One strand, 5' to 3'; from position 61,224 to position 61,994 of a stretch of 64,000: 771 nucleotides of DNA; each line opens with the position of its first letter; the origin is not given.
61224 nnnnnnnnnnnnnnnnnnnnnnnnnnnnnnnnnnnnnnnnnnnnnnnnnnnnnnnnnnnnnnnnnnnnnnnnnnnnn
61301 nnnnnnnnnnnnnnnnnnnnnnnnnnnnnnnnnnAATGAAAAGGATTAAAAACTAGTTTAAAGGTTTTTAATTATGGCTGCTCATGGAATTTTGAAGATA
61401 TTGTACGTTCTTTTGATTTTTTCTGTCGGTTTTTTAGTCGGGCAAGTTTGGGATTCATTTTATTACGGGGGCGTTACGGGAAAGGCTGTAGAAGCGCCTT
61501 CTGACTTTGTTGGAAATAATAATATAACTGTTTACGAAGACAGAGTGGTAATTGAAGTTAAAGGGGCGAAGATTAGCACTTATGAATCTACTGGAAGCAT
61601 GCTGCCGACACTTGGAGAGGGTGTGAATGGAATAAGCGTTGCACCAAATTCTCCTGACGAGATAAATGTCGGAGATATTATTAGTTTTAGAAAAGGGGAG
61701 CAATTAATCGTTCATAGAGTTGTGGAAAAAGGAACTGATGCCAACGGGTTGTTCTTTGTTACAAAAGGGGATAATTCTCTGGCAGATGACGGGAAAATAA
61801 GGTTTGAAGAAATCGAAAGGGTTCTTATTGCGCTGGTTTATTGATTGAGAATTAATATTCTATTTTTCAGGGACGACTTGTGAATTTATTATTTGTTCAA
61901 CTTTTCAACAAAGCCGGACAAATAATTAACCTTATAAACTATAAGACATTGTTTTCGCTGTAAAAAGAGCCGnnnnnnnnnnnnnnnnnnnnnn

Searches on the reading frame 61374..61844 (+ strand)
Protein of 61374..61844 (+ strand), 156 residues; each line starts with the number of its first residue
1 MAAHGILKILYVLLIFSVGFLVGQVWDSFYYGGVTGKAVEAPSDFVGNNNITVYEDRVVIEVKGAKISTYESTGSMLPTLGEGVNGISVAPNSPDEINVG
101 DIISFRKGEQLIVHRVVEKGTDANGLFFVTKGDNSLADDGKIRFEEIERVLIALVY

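Call 45: find_encoding_contigs(protein=window:61374-61844:+, flank=10000, max_places=3)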
Protein window:61374-61844:+ (156 aa): 23 contigs read that carry it; 3 places shown.
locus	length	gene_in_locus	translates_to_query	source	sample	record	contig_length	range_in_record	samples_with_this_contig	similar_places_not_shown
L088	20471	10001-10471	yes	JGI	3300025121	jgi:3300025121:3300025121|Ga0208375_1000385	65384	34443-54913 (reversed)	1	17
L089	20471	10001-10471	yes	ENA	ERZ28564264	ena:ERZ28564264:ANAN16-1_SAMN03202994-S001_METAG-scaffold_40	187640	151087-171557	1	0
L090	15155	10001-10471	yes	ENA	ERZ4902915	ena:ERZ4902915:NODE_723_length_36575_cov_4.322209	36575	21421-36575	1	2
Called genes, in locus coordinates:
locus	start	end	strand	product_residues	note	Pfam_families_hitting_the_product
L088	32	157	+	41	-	PF04014:MazE_antitoxin (weak)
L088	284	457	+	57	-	-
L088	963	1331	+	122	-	-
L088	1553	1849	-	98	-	-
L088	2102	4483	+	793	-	PF01751:Toprim, PF01131:Topoisom_bac, PF01396:Zn_ribbon_Top1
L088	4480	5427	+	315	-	PF04480:DUF559 (faint)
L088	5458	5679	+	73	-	-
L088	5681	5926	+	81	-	PF05016:ParE_toxin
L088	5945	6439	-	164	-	-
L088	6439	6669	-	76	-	-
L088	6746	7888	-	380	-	-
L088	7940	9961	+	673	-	-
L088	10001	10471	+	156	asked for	-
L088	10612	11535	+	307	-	-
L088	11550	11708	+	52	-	-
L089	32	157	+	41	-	PF04014:MazE_antitoxin (weak)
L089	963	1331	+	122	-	-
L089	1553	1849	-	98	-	-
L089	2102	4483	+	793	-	PF01751:Toprim, PF01131:Topoisom_bac, PF01396:Zn_ribbon_Top1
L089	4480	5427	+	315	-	PF04480:DUF559 (faint)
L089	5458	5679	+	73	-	-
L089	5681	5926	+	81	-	PF05016:ParE_toxin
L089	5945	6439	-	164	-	-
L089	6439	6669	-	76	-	-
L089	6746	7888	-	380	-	-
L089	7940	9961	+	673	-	-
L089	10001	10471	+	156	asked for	-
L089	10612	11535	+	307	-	-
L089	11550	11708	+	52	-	-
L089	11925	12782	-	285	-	-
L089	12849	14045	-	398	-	PF00009:GTP_EFTU, PF01926:MMR_HSR1 (weak), PF03193:RsgA_GTPase (faint), PF03144:GTP_EFTU_D2 (weak), PF09173:eIF2_C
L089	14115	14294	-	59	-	-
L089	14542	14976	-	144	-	-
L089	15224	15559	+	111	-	-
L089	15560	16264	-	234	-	PF04545:Sigma70_r4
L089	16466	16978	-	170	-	PF01092:Ribosomal_S6e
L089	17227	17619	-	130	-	PF01850:PIN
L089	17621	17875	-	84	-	PF02697:VAPB_antitox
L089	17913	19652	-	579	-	PF00009:GTP_EFTU, PF01926:MMR_HSR1, PF03144:GTP_EFTU_D2 (faint), PF11987:IF-2, PF14578:GTP_EFTU_D4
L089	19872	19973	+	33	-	-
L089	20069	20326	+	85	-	-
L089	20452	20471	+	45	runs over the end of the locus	PF01402:RHH_1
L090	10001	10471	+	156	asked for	-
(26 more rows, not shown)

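Call 51: find_encoding_contigs(protein=L089:20069-20326:+, flank=10000, max_places=2)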
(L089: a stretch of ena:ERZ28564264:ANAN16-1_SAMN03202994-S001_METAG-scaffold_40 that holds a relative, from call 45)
Protein L089:20069-20326:+ (85 aa): 24 contigs read that carry it; 2 places shown.
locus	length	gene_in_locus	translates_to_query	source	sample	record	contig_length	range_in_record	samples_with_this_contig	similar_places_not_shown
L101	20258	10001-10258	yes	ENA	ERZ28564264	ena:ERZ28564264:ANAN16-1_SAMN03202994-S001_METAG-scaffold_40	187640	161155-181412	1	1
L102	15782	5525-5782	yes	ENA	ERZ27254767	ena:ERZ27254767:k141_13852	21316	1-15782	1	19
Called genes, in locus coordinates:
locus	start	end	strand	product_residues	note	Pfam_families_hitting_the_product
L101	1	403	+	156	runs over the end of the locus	-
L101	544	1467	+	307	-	-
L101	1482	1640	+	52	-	-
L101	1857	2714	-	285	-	-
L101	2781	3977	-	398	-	PF00009:GTP_EFTU, PF01926:MMR_HSR1 (weak), PF03193:RsgA_GTPase (faint), PF03144:GTP_EFTU_D2 (weak), PF09173:eIF2_C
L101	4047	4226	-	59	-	-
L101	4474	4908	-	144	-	-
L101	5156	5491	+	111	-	-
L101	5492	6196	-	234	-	PF04545:Sigma70_r4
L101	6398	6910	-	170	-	PF01092:Ribosomal_S6e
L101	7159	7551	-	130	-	PF01850:PIN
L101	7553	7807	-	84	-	PF02697:VAPB_antitox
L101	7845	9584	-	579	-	PF00009:GTP_EFTU, PF01926:MMR_HSR1, PF03144:GTP_EFTU_D2 (faint), PF11987:IF-2, PF14578:GTP_EFTU_D4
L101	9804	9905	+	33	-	-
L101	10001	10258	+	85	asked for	-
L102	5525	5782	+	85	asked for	-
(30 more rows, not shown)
